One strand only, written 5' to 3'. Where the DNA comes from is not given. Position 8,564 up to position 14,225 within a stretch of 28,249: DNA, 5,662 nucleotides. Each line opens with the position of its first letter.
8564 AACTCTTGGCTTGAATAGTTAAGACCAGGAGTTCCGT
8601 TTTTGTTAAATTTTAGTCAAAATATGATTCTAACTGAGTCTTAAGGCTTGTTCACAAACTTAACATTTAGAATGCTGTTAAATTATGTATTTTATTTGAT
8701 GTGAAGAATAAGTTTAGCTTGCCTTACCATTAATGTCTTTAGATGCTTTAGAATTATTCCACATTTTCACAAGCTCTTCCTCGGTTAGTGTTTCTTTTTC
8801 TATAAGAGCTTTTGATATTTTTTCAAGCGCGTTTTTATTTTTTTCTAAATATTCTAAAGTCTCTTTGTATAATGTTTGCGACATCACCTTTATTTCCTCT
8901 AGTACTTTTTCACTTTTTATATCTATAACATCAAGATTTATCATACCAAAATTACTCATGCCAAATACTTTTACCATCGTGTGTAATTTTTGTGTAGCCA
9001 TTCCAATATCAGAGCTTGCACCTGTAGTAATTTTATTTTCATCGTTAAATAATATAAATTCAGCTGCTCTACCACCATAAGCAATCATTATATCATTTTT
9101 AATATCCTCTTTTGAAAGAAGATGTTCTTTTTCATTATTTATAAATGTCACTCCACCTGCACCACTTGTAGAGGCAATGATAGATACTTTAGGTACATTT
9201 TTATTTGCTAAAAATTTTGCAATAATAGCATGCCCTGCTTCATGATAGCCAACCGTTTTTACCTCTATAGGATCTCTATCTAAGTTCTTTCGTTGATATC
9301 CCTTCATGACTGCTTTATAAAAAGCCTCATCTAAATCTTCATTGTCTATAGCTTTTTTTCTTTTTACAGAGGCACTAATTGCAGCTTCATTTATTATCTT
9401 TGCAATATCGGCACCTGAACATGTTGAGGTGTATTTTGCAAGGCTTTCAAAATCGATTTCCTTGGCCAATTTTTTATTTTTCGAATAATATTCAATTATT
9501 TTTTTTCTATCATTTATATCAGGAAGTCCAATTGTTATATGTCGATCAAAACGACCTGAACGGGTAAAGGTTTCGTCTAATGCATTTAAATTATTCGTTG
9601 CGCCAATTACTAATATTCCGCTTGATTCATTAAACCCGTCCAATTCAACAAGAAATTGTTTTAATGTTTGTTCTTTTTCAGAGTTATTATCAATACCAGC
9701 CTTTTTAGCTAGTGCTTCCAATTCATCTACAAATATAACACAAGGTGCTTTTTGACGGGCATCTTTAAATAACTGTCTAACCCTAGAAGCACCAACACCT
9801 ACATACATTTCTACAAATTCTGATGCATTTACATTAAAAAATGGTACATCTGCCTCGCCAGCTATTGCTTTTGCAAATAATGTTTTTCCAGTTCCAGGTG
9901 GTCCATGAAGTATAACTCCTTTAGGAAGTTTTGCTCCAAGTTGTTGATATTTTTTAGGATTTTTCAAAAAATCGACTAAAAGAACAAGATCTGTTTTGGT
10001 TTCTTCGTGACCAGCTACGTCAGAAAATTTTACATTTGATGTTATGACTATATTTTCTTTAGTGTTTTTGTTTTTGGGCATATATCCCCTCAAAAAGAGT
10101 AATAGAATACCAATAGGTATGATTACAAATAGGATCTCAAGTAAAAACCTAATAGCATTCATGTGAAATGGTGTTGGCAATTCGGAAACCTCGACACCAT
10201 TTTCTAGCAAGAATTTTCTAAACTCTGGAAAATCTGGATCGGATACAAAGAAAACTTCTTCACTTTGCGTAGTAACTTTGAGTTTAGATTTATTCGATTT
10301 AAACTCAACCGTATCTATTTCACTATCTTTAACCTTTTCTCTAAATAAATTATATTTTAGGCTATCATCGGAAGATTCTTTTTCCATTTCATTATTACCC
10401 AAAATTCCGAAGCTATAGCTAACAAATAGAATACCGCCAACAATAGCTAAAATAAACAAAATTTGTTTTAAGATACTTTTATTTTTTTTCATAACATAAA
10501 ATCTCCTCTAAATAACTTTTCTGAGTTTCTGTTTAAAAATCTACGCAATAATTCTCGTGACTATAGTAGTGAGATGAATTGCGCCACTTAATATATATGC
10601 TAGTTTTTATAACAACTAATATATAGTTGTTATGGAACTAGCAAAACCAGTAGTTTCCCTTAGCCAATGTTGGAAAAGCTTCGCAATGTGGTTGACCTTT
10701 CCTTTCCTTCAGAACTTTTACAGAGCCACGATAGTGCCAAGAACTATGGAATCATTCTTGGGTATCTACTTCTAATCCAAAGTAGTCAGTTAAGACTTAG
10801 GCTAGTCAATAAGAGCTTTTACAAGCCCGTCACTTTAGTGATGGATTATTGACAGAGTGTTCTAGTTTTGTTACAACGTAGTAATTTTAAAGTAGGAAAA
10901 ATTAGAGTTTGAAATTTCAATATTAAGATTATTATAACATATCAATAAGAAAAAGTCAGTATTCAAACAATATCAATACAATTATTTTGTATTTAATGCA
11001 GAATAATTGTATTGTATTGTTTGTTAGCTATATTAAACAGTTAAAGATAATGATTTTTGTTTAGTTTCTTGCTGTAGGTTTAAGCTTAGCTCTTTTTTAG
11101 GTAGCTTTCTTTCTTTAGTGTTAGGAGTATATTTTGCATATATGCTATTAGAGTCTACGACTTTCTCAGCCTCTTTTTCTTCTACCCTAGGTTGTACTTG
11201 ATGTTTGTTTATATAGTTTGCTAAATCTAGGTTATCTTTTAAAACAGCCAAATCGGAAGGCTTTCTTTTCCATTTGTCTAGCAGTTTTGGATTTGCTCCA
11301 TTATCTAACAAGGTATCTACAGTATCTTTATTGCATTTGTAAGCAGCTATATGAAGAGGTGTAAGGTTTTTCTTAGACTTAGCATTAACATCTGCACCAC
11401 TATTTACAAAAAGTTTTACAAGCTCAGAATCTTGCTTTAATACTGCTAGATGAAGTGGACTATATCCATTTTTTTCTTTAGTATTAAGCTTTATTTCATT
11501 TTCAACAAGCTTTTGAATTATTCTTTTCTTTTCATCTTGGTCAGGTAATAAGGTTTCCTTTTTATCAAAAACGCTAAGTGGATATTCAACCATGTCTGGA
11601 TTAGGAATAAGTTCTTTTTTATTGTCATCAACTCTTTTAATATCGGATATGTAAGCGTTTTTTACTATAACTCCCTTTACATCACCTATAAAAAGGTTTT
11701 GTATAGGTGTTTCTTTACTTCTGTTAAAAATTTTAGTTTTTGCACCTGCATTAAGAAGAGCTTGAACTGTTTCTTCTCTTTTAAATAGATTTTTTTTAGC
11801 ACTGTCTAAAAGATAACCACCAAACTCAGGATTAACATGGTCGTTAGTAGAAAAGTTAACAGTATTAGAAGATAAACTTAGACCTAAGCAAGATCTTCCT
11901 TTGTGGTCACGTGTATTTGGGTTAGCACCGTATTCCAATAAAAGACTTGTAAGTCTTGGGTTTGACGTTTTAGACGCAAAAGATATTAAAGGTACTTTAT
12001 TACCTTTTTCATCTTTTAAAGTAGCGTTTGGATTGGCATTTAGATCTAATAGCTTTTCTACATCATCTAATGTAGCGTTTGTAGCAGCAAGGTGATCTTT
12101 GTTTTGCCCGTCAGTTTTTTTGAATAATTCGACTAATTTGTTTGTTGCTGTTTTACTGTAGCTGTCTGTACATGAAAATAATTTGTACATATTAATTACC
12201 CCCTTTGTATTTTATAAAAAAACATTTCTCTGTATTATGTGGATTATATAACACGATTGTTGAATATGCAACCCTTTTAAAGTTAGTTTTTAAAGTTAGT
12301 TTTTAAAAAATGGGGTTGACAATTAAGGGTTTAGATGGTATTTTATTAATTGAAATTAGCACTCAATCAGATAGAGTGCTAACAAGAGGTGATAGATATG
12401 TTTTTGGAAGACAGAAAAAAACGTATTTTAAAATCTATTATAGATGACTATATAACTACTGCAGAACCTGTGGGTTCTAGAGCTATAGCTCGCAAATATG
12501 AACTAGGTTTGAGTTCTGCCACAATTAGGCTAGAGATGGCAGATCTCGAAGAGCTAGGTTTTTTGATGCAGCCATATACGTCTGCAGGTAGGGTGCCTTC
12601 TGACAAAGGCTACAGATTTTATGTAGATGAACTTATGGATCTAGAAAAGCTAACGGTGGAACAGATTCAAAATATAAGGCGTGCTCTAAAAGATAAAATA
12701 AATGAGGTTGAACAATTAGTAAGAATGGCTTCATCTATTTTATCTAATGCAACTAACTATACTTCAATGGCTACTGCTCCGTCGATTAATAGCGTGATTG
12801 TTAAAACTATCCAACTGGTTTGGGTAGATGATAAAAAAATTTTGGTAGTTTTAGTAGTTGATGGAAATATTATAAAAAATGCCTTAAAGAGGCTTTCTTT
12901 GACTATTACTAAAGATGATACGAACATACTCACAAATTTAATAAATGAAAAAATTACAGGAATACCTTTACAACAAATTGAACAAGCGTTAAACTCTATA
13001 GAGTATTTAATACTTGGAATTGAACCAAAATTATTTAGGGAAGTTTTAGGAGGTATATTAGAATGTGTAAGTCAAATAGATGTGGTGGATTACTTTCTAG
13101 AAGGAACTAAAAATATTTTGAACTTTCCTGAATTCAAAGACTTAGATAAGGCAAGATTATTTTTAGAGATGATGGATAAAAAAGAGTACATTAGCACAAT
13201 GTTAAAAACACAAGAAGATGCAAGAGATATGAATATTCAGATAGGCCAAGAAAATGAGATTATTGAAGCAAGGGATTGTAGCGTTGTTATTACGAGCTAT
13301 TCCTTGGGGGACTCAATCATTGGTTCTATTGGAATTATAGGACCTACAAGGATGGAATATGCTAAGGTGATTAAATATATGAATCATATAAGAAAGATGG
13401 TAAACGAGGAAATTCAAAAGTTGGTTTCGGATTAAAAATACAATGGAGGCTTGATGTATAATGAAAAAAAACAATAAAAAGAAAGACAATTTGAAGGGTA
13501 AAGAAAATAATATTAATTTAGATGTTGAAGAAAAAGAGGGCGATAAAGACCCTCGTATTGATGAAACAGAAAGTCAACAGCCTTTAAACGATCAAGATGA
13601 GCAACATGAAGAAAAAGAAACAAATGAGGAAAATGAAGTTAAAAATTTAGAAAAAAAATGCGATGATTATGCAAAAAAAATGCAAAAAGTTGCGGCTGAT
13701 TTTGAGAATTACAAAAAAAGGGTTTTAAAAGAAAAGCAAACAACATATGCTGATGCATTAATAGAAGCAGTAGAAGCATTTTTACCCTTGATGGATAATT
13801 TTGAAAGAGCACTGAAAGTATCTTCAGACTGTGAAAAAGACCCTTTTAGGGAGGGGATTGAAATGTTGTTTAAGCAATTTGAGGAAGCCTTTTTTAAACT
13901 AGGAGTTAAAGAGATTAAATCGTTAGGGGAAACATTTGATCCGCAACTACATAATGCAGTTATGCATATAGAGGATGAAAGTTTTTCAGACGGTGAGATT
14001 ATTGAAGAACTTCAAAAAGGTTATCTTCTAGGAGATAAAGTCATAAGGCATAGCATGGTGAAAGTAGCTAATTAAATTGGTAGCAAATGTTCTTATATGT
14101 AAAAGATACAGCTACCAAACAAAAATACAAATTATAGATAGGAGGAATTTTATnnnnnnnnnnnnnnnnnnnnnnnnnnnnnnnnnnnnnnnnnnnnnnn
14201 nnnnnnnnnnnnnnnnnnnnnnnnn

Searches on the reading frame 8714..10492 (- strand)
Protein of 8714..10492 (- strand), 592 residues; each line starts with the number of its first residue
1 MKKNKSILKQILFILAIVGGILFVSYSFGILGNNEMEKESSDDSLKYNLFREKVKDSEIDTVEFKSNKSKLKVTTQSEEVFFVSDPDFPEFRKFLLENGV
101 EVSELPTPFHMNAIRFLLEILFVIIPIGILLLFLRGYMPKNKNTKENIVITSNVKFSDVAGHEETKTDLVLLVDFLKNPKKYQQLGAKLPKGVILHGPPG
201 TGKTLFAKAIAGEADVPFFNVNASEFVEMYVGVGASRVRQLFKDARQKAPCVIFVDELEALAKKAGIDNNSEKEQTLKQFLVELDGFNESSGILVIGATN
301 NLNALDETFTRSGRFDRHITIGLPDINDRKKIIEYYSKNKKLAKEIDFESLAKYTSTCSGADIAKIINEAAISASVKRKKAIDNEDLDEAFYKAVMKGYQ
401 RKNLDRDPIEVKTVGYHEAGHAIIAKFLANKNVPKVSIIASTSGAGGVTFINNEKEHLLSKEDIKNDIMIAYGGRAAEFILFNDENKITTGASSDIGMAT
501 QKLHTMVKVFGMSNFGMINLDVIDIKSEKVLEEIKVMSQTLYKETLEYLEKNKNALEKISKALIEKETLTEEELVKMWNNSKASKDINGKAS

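Call 4: search_protein_families(library=pfam, proteins=[window:8714-10492:-])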
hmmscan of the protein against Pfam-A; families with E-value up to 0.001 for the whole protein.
window:8714-10492:- (592 aa): 8 families
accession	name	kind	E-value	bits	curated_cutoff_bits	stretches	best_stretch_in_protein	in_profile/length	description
PF00004.35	AAA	-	3.9e-42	144.2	21.2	1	193-322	1-130/131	ATPase family associated with various cellular activities (AAA)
PF01434.24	Peptidase_M41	-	5.6e-33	114.8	29.9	1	410-576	7-190/191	Peptidase family M41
PF17862.7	AAA_lid_3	-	5.2e-07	29.6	27.2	1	346-389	2-45/45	AAA+ lid domain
PF06480.20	FtsH_ext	-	8.6e-06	26.4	25.5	1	12-104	3-100/103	FtsH Extracellular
PF13191.12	AAA_16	-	0.00026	22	32.6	0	187-214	21-48/167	AAA ATPase domain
PF06068.19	TIP49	-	0.00036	20.2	23.8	1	191-228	51-90/347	TIP49 P-loop domain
PF05496.18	RuvB_N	-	0.00052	20.3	27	0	190-230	33-72/159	Holliday junction DNA helicase RuvB P-loop domain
PF13401.12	AAA_22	-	0.0008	20.2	27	0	193-225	8-43/130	AAA domain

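Call 10: find_encoding_contigs(protein=window:8714-10492:-, flank=10000, max_places=6)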
Protein window:8714-10492:- (592 aa): 4 contigs read that carry it; 3 places shown.
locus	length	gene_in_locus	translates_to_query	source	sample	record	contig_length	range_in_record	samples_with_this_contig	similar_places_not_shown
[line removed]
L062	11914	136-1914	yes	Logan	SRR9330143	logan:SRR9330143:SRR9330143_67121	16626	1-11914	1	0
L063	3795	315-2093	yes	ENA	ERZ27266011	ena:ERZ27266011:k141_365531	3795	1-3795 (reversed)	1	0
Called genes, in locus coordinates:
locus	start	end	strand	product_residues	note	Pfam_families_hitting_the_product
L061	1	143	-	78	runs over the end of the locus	PF01192:RNA_pol_Rpb6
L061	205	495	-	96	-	PF04025:RemA-like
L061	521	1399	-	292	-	PF03755:YicC-like_N, PF08340:YicC-like_C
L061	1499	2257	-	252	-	PF20260:PUA_4, PF04452:Methyltrans_RNA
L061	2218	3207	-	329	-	PF06325:PrmA, PF08241:Methyltransf_11 (faint), PF02475:TRM5-TYW2_MTfase (weak), PF05175:MTS, PF13649:Methyltransf_25 (weak), PF13847:Methyltransf_31 (weak)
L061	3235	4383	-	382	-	PF00226:DnaJ, PF01556:DnaJ_C, PF00684:DnaJ_CXXCXGXG, PF27439:DnaJ_C_2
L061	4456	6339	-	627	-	PF00012:HSP70, PF06723:MreB_Mbl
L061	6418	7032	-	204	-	PF01025:GrpE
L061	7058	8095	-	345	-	PF01628:HrcA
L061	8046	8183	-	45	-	-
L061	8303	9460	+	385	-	PF13606:Ank_3 (faint), PF13637:Ank_4 (faint), PF12796:Ank_2, PF13857:Ank_5, PF00023:Ank (weak), PF12796:Ank_2, PF00023:Ank (weak)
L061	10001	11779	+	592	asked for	PF06480:FtsH_ext (faint), PF00004:AAA, PF17862:AAA_lid_3 (weak), PF01434:Peptidase_M41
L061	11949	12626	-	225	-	PF00395:SLH (weak)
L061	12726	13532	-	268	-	PF01522:Polysacc_deac_1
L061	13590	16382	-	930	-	PF03699:UPF0182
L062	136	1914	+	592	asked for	PF06480:FtsH_ext (faint), PF00004:AAA, PF17862:AAA_lid_3 (weak), PF01434:Peptidase_M41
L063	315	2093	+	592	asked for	PF06480:FtsH_ext (faint), PF00004:AAA, PF17862:AAA_lid_3 (weak), PF01434:Peptidase_M41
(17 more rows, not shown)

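Call 13: find_related_loci(query=window:8714-10492:-, collection=genome_contigs, flank=4000)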
Query window:8714-10492:- (592 aa) in genome_contigs; peptide patterns used: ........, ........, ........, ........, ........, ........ (x = any residue, [..] = any of these).
81 stretches matched a pattern, but none encodes a relative of the query by tblastn (E <= 1e-3).

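Call 42: find_homologous_proteins(query=window:8714-10492:-, max_evalue=1e-100)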
Query window:8714-10492:- (592 aa): 1096 proteins with E <= 1e-100 among 8000 candidates; the best 120 are listed.
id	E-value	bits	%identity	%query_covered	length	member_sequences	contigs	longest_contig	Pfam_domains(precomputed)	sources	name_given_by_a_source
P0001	0.0e+0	1280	100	100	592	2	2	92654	PF06480.21,PF00004.36,PF17862.8,PF01434.25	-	-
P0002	4.5e-240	816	66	97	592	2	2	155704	PF00004.36,PF17862.8,PF01434.25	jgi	jgi:cell division protease FtsH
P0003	7.4e-240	815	65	97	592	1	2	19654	PF00004.36,PF17862.8,PF01434.25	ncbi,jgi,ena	jgi:cell division protease FtsH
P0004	4.3e-236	803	63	98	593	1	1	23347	PF06480.21,PF00004.36,PF17862.8,PF01434.25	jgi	jgi:cell division protease FtsH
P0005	3.7e-213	727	61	92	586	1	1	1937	PF06480.21,PF00004.36,PF17862.8,PF01434.25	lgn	-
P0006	1.6e-184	633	47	74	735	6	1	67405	PF13173.13,PF20436.5,PF06068.20,PF13671.13,PF00004.36,PF13401.13,PF13238.13,PF05496.19,PF17862.8,PF07728.21,PF13191.13,PF01695.24,PF07724.21,PF02367.24,PF13521.13,PF13207.13,PF00910.29,PF09848.16,PF01434.25,PF01078.28,PF13481.13,PF20720.4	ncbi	-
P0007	2.4e-171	589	43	70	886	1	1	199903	PF06068.20,PF00004.36,PF13401.13,PF05496.19,PF17862.8,PF07728.21,PF13191.13,PF07724.21,PF23902.1,PF06480.21,PF01434.25,PF20720.4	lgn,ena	-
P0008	5.8e-170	585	42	74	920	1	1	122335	PF06068.20,PF00004.36,PF13401.13,PF05496.19,PF17862.8,PF07728.21,PF13191.13,PF07724.21,PF23902.1,PF00005.34,PF06480.21,PF01434.25,PF20720.4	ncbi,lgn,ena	-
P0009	3.9e-167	575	50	95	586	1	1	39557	PF23902.1,PF00004.36,PF17862.8,PF01434.25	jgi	jgi:cell division protease FtsH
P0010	1.2e-164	567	49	96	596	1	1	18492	PF00004.36,PF17862.8,PF01434.25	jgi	jgi:cell division protease FtsH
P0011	1.8e-164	567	50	93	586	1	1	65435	PF23902.1,PF00004.36,PF17862.8,PF01434.25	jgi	jgi:cell division protease FtsH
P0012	6.6e-164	565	50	93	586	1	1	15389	PF23902.1,PF00004.36,PF17862.8,PF01434.25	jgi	jgi:cell division protease FtsH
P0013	6.9e-164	565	50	95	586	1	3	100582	PF23902.1,PF00004.36,PF17862.8,PF01434.25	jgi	jgi:cell division protease FtsH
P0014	1.1e-163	564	50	95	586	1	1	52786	PF23902.1,PF00004.36,PF17862.8,PF01434.25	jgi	jgi:cell division protease FtsH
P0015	1.3e-160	554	51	91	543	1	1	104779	PF23902.1,PF00004.36,PF17862.8,PF01434.25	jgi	jgi:cell division protease FtsH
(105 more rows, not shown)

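Call 60: find_encoding_contigs(protein=P0002, flank=3000, max_places=2)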
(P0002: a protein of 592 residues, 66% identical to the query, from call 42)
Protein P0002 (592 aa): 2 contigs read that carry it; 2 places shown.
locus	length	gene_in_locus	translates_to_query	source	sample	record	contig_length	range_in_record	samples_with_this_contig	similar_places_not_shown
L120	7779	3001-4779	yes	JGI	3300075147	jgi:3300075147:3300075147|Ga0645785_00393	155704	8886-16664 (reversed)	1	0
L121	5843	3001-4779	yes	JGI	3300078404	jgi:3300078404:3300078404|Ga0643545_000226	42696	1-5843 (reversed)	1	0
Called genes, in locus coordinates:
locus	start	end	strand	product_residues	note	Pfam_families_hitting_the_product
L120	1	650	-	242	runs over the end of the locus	PF00702:Hydrolase, PF08282:Hydrolase_3 (faint), PF12710:HAD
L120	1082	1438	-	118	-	PF00011:HSP20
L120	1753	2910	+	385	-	PF13606:Ank_3 (faint), PF13857:Ank_5, PF12796:Ank_2, PF13637:Ank_4 (weak), PF00023:Ank (weak)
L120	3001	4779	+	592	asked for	PF00004:AAA, PF17862:AAA_lid_3, PF01434:Peptidase_M41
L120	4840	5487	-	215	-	-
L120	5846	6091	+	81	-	-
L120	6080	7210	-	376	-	PF00962:A_deaminase, PF19326:AMP_deaminase (weak)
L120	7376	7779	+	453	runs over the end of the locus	PF02386:TrkH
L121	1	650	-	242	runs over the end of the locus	PF00702:Hydrolase, PF08282:Hydrolase_3 (faint), PF12710:HAD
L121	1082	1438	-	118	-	PF00011:HSP20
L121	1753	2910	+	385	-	PF13606:Ank_3 (faint), PF13857:Ank_5, PF12796:Ank_2, PF13637:Ank_4 (weak), PF00023:Ank (weak)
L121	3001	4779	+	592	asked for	PF00004:AAA, PF17862:AAA_lid_3, PF01434:Peptidase_M41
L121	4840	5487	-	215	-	-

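Call 61: find_encoding_contigs(protein=P0004, flank=3000, max_places=2)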
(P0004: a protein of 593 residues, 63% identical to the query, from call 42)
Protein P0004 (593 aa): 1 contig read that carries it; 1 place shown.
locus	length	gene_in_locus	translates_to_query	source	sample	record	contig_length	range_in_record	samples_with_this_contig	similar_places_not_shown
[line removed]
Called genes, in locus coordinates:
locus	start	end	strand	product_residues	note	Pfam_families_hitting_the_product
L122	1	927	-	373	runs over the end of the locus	PF04389:Peptidase_M28, PF01546:Peptidase_M20, PF05343:Peptidase_M42, PF07687:M20_dimer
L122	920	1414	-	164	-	PF00588:SpoU_methylase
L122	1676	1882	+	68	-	PF00269:SASP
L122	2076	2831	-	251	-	PF00702:Hydrolase, PF08282:Hydrolase_3 (faint), PF12710:HAD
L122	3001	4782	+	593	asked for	PF06480:FtsH_ext (weak), PF00004:AAA, PF17862:AAA_lid_3, PF01434:Peptidase_M41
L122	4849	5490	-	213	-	PF10335:DUF294_C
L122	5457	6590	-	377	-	PF08269:dCache_2, PF17200:sCache_2, PF03445:DUF294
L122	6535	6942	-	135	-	PF08269:dCache_2, PF17200:sCache_2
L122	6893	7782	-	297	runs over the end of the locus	PF02811:PHP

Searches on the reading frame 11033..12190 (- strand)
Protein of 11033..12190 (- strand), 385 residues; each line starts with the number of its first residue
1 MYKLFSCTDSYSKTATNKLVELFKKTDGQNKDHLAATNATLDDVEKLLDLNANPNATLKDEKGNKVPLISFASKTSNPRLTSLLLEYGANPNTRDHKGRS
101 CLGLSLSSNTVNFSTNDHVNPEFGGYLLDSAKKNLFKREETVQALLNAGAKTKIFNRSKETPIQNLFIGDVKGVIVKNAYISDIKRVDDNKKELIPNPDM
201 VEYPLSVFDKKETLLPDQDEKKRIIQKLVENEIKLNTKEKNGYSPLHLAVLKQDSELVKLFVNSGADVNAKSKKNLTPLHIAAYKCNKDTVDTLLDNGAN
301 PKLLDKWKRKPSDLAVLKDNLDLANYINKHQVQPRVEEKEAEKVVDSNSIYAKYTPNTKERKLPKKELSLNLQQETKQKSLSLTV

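Call 4: search_protein_families(library=pfam, proteins=[window:11033-12190:-])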
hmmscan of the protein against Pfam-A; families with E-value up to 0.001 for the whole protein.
window:11033-12190:- (385 aa): 6 families
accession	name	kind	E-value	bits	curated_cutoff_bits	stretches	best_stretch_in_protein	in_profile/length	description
PF12796.13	Ank_2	-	1e-27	96.9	27.3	2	222-303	10-88/90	Ankyrin repeats (3 copies)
PF00023.36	Ank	-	3.5e-22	77.7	21.1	2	241-272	1-32/33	Ankyrin repeat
PF13637.12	Ank_4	-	4.1e-21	75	22.7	2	256-289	11-44/50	Ankyrin repeats (many copies)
PF13857.12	Ank_5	-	5.6e-21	74.8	27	1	228-282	1-56/56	Ankyrin repeats (many copies)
PF13606.12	Ank_3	-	7e-17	60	22.3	1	241-270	1-30/30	Ankyrin repeat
PF23745.1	ANK_LRRK2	-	0.00092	19.5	27.5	0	232-300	21-89/130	LRRK2 ANK repeat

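Call 11: find_encoding_contigs(protein=window:11033-12190:-, flank=6000, max_places=6)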
Protein window:11033-12190:- (385 aa): 3 contigs read that carry it; 2 places shown.
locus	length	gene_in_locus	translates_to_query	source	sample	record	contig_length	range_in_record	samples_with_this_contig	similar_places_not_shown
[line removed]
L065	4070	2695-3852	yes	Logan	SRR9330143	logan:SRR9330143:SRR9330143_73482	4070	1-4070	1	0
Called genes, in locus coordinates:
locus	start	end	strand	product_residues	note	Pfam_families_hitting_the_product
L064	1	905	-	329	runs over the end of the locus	PF06325:PrmA, PF08241:Methyltransf_11 (faint), PF02475:TRM5-TYW2_MTfase (weak), PF05175:MTS, PF13649:Methyltransf_25 (weak), PF13847:Methyltransf_31 (weak)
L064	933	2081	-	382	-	PF00226:DnaJ, PF01556:DnaJ_C, PF00684:DnaJ_CXXCXGXG, PF27439:DnaJ_C_2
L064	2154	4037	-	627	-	PF00012:HSP70, PF06723:MreB_Mbl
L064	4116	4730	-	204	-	PF01025:GrpE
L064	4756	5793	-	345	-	PF01628:HrcA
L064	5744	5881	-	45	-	-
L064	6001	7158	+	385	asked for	PF13606:Ank_3 (faint), PF13637:Ank_4 (faint), PF12796:Ank_2, PF13857:Ank_5, PF00023:Ank (weak), PF12796:Ank_2, PF00023:Ank (weak)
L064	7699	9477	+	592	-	PF06480:FtsH_ext (faint), PF00004:AAA, PF17862:AAA_lid_3 (weak), PF01434:Peptidase_M41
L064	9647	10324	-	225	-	PF00395:SLH (weak)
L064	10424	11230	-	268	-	PF01522:Polysacc_deac_1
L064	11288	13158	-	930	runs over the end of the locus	PF03699:UPF0182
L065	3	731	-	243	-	?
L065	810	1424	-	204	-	PF01025:GrpE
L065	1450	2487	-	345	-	PF01628:HrcA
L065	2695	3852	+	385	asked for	PF13606:Ank_3 (faint), PF13637:Ank_4 (faint), PF12796:Ank_2, PF13857:Ank_5, PF00023:Ank (weak), PF12796:Ank_2, PF00023:Ank (weak)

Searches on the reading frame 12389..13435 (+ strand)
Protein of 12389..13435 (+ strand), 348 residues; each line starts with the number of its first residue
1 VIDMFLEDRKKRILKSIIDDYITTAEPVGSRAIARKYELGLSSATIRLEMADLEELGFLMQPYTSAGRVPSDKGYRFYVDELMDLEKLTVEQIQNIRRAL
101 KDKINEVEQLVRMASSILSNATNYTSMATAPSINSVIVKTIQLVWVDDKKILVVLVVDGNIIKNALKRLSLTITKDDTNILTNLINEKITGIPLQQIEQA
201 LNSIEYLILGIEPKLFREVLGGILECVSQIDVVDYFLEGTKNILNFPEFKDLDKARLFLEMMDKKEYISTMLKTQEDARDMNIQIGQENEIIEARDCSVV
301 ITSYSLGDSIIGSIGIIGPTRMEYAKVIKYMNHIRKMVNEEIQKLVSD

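Call 4: search_protein_families(library=pfam, proteins=[window:12389-13435:+])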
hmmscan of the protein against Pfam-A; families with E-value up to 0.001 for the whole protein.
window:12389-13435:+ (348 aa): 1 family
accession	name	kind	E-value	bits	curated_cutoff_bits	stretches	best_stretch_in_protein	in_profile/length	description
PF01628.27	HrcA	-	2.8e-55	188.1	22.2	1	108-328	1-215/215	HrcA protein C terminal domain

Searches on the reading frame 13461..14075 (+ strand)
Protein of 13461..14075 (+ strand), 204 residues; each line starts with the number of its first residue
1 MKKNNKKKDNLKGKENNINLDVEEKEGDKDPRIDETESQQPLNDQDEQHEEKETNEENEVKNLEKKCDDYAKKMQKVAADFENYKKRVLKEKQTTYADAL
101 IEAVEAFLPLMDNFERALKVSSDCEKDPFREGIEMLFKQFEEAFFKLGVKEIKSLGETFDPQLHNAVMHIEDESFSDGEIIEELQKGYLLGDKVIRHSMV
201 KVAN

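Call 4: search_protein_families(library=pfam, proteins=[window:13461-14075:+])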
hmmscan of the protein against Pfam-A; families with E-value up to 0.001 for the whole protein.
window:13461-14075:+ (204 aa): 1 family
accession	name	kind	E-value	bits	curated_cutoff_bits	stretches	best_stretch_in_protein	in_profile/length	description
PF01025.24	GrpE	-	8.6e-47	159.3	25.8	1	44-203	4-164/165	GrpE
